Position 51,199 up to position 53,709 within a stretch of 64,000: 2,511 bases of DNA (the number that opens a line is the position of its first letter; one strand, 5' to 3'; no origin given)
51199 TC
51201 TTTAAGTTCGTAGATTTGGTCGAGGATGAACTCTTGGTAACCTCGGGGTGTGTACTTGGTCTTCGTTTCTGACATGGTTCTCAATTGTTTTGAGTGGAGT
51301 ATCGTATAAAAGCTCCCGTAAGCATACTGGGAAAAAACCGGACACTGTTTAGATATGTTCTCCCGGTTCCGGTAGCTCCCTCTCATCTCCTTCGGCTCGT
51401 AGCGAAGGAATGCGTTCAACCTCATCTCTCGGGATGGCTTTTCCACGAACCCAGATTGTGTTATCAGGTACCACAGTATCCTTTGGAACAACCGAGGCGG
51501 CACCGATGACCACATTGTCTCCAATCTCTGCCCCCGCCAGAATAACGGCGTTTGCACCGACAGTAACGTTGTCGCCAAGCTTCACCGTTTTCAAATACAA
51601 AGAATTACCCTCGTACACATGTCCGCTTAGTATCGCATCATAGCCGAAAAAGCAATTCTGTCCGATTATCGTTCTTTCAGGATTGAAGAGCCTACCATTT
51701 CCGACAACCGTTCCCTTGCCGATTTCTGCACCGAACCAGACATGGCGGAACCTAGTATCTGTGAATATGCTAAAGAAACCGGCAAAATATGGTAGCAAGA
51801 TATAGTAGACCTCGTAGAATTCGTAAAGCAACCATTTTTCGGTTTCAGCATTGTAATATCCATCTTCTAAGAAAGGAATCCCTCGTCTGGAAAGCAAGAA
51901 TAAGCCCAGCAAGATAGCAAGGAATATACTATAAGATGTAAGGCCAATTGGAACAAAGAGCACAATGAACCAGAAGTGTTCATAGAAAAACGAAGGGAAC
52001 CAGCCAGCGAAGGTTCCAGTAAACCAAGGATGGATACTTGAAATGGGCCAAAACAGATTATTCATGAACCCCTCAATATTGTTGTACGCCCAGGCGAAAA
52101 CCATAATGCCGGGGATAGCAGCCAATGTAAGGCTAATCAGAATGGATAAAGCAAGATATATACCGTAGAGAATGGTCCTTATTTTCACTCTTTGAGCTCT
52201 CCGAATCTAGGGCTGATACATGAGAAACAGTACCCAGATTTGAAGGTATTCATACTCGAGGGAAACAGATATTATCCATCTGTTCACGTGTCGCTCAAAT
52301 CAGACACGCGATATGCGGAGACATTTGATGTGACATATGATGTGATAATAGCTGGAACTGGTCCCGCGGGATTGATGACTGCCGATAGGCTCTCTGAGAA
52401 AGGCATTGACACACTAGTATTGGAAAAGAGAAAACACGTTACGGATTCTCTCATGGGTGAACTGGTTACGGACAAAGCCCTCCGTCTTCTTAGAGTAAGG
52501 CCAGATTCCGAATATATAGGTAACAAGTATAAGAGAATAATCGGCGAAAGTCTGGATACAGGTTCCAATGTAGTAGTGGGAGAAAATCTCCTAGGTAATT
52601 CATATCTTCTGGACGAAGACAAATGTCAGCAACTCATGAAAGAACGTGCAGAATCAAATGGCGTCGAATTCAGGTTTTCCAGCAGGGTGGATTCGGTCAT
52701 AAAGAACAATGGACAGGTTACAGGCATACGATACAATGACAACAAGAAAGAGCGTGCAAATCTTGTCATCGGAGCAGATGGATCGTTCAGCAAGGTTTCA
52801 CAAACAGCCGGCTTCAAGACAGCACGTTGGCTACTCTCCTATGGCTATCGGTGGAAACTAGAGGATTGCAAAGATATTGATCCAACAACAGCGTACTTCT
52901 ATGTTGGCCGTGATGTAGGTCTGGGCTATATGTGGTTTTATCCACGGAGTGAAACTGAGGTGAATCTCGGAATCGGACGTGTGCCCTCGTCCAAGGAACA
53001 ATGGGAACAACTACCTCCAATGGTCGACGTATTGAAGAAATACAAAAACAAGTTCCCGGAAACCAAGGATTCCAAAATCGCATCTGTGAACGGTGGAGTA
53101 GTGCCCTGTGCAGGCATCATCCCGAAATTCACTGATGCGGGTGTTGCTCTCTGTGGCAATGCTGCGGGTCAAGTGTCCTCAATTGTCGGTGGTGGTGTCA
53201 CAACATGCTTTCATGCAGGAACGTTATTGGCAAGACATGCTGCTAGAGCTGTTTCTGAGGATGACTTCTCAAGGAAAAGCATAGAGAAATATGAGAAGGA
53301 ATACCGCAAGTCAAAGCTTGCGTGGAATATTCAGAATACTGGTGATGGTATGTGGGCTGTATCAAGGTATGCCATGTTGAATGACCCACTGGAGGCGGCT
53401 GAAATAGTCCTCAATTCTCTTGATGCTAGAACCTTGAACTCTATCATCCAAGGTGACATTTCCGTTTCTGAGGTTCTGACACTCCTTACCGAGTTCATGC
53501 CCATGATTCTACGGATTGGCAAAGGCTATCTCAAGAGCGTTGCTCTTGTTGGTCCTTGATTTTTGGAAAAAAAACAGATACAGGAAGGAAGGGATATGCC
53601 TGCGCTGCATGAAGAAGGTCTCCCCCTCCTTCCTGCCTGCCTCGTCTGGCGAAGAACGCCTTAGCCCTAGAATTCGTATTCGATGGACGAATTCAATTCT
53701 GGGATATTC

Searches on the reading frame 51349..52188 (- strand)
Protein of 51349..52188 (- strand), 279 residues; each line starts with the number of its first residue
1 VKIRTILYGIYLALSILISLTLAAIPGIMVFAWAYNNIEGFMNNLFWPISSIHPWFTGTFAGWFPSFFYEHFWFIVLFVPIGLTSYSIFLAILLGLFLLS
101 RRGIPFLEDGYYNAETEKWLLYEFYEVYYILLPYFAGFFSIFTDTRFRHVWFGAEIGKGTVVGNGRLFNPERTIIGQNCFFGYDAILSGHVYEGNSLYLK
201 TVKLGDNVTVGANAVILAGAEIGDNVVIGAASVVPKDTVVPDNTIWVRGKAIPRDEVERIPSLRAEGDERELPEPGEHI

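Call 3: search_protein_families(library=pfam, proteins=[window:51349-52188:-], max_evalue=1)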
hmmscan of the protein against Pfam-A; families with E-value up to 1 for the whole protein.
window:51349-52188:- (279 aa): 7 families
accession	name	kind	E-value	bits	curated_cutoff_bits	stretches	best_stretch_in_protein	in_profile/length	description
PF00132.30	Hexapep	-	2.2e-12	46.6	27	1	202-235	2-35/36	Bacterial transferase hexapeptide (six repeats)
PF14602.12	Hexapep_2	-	2.3e-11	43.7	27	2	202-234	2-32/34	Hexapeptide repeat of succinyl-transferase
PF25084.1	LbH_EIF2B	-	1.2e-05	25.6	54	1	156-243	24-102/105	EIF2B subunit epsilon LbH domain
PF13139.11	DUF3981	-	0.0014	19.5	25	1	63-109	39-85/115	Domain of unknown function (DUF3981)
PF21711.3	DCTN5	-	0.0035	17.5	40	1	185-247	85-147/182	Dynactin subunit 5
PF25087.1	GMPPB_C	-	0.27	11.4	39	0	195-234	4-43/110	GMPPB C-terminal domain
PF23716.1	DUF7158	-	0.42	10.7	27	1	246-276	4-35/38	Family of unknown function (DUF7158)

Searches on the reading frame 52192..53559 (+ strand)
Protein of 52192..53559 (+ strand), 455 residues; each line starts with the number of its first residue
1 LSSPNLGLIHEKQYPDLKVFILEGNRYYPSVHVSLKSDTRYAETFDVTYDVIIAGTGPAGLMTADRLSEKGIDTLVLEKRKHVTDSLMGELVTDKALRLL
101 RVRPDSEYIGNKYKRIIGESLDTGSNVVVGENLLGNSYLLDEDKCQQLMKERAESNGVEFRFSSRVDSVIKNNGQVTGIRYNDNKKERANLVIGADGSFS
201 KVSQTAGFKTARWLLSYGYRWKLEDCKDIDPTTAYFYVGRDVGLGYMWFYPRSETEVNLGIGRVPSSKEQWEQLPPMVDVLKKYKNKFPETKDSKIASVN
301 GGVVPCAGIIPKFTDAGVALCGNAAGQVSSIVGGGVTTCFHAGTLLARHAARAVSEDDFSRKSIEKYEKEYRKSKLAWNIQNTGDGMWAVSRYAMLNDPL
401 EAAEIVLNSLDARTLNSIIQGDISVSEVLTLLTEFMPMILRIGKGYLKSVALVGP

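Call 3: search_protein_families(library=pfam, proteins=[window:52192-53559:+], max_evalue=1)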
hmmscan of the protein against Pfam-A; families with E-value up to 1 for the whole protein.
window:52192-53559:+ (455 aa): 17 families
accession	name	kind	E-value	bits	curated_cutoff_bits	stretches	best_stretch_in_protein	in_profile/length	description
PF01494.25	FAD_binding_3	-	6.8e-20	72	22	1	49-209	2-170/349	FAD binding domain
PF01266.30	DAO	-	1.3e-11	45.1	27.9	2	143-347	149-351/353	FAD dependent oxidoreductase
PF03486.20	HI0933_like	-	2e-09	37.7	50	2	50-84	2-36/244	HI0933-like protein Rossmann domain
PF22578.2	GGR_cat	-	3.2e-09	37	27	1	219-304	6-88/88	Geranylgeranyl reductase catalytic domain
PF04820.20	Trp_halogenase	-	4.8e-09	36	21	1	134-372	149-372/458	Tryptophan halogenase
PF00890.30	FAD_binding_2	-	9.9e-09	35.3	20.4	2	50-81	1-32/414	FAD binding domain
PF07992.20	Pyr_redox_2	-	3.3e-08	33.8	26.1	2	49-96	1-49/291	Pyridine nucleotide-disulphide oxidoreductase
PF00070.33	Pyr_redox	-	7.4e-08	33.2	22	2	143-182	40-80/82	Pyridine nucleotide-disulphide oxidoreductase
PF05834.18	Lycopene_cycl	-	2.1e-07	30.8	23.4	1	50-211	1-155/380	Lycopene cyclase protein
PF12831.13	FAD_oxidored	-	9.9e-06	25.5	27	1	50-192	1-140/416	FAD dependent oxidoreductase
PF13450.12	NAD_binding_8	-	3.1e-05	24.6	21.9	1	53-83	1-31/68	NAD(P)-binding Rossmann-like domain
PF13738.12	Pyr_redox_3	-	9.1e-05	22.3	30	1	52-84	1-34/305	Pyridine nucleotide-disulphide oxidoreductase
PF01134.28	GIDA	-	0.00039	20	22.1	1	50-207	1-159/391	Glucose inhibited division protein A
PF01946.23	Thi4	-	0.00088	19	26.2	1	47-80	16-50/235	Thi4 family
PF01593.30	Amino_oxidase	-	0.0029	17.4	19.8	1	59-83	2-26/443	Flavin containing amine oxidoreductase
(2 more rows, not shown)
